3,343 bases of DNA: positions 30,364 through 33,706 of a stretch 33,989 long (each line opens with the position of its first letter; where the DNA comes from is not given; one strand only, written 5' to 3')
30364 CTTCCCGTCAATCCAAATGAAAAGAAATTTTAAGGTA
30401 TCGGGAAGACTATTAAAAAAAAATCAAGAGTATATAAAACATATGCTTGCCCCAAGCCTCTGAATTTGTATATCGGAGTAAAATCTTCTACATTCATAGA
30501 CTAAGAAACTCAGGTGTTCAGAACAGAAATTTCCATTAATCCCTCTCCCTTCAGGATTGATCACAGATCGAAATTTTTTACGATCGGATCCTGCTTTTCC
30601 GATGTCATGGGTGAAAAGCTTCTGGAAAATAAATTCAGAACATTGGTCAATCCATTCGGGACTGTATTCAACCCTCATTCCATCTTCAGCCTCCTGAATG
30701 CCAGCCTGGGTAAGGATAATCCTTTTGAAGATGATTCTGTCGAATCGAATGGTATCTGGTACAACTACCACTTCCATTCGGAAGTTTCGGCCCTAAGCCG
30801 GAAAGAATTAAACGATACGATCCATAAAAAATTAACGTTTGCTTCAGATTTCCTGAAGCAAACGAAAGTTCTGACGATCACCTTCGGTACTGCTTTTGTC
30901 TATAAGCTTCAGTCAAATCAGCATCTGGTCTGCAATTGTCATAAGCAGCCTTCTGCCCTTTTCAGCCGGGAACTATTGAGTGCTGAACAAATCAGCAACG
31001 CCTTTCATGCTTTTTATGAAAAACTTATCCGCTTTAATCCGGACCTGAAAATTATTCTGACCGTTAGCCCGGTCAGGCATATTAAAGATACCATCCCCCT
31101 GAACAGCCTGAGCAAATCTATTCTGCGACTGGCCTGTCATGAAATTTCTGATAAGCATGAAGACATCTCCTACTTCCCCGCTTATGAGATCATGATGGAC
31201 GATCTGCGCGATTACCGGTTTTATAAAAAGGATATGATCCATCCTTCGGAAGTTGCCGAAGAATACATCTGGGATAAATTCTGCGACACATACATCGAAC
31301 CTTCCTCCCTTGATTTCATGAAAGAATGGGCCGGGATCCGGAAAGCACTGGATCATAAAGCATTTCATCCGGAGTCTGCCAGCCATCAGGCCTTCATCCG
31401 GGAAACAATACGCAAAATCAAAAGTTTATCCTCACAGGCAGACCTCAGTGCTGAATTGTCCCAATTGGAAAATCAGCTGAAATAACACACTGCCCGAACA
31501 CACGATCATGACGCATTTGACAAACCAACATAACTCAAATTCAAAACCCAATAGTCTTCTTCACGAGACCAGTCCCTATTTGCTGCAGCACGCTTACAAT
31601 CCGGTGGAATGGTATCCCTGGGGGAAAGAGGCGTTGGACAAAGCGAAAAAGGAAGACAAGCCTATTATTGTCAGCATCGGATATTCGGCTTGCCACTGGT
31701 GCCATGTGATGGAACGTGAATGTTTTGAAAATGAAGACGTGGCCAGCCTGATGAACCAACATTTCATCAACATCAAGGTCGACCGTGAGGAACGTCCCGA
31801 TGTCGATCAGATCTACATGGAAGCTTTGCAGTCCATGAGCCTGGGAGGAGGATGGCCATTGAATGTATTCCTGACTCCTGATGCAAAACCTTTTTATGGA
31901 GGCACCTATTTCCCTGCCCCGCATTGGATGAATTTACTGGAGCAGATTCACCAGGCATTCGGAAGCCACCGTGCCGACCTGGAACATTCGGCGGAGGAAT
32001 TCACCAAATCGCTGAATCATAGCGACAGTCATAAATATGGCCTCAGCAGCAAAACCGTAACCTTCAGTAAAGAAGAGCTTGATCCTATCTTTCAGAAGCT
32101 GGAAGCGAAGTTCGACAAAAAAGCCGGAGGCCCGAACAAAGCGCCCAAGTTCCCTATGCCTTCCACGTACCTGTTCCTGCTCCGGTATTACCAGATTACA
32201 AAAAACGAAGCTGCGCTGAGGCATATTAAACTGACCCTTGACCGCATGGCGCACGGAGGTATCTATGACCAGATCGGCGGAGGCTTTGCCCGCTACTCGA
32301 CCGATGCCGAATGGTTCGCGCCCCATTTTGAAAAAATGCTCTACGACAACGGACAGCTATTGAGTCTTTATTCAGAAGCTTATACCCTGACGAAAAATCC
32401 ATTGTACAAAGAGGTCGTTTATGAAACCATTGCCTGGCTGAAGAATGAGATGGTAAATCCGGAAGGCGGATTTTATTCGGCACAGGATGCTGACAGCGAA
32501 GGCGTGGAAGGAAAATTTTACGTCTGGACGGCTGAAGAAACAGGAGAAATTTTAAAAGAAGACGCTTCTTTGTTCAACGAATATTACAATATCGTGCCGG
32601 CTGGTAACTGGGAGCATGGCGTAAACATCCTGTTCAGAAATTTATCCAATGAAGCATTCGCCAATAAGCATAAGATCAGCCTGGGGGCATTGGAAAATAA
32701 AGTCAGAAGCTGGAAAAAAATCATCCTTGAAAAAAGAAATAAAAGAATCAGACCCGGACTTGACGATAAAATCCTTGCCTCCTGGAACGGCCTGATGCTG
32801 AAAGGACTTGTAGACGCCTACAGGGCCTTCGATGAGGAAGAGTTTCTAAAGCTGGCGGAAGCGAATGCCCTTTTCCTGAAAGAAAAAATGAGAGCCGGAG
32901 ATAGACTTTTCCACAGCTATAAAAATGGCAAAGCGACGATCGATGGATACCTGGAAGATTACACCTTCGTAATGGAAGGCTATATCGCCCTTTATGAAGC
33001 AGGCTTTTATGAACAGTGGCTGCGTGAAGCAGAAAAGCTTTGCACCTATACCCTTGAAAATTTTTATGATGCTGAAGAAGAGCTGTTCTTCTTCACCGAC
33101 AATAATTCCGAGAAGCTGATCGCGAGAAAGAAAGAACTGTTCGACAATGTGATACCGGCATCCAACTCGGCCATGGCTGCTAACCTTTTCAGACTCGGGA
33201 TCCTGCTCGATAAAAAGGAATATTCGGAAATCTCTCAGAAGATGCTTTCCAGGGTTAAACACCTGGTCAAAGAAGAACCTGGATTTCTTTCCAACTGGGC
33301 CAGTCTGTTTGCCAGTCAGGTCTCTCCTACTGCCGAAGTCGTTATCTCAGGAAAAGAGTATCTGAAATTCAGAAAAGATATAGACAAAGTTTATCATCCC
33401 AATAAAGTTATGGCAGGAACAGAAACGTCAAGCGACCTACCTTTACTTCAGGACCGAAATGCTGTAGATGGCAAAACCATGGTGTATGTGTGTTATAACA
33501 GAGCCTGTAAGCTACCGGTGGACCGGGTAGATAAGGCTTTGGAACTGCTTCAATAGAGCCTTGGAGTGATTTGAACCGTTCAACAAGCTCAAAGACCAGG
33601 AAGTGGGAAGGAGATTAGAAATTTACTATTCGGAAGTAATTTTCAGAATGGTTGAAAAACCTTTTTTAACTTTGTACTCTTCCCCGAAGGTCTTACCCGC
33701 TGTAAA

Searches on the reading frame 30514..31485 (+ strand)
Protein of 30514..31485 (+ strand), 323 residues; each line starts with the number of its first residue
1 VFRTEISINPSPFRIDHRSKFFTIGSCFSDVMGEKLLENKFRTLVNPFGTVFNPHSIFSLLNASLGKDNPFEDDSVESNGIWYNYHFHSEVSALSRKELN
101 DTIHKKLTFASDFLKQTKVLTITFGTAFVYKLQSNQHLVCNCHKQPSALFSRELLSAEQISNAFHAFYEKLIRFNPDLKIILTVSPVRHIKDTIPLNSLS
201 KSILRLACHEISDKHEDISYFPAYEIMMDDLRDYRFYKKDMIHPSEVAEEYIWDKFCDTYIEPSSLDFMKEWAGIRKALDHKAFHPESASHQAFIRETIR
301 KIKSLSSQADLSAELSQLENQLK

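Call 20: search_protein_families(library=pfam, proteins=[window:30514-31485:+], max_evalue=0.001)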
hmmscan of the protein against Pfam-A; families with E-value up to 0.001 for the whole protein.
window:30514-31485:+ (323 aa): 1 family
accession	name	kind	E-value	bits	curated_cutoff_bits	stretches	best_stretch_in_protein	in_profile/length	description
PF08885.17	GSCFA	-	5.1e-89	298.5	25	1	20-256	1-237/237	GSCFA family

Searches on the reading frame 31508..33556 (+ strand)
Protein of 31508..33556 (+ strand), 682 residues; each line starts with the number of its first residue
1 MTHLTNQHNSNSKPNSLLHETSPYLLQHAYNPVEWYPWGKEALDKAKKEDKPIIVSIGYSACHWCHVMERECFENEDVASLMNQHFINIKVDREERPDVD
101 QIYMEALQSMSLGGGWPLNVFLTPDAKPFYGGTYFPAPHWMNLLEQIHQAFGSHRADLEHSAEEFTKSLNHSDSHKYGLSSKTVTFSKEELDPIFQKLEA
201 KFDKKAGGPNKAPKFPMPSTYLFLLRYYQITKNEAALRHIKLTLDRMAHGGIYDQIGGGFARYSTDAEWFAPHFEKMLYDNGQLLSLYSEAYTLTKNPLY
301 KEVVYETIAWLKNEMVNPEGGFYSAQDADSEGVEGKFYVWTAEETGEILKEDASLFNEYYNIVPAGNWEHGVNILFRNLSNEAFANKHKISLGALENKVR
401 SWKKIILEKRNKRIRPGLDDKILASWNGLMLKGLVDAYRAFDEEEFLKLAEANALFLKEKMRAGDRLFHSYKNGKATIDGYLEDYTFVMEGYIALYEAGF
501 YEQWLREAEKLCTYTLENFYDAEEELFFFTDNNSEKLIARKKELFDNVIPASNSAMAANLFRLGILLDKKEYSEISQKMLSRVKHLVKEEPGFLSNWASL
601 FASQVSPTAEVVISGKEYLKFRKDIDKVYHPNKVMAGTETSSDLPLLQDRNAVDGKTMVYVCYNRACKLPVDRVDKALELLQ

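Call 20: search_protein_families(library=pfam, proteins=[window:31508-33556:+], max_evalue=0.001)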
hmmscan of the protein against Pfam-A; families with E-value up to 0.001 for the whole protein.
window:31508-33556:+ (682 aa): 4 families
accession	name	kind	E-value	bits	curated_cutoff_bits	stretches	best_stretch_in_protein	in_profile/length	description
PF03190.21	Thioredox_DsbH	-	3.4e-71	238.9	27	1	15-169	2-162/163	Protein of unknown function, DUF255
PF13899.12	Thioredoxin_7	-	1.2e-10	41.8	27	1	34-124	1-83/83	Thioredoxin-like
PF07470.19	Glyco_hydro_88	-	4.8e-05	22.9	26.6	0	224-325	38-121/352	Glycosyl Hydrolase Family 88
PF13098.12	Thioredoxin_2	-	0.0004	21.1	27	0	46-101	1-60/104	Thioredoxin-like domain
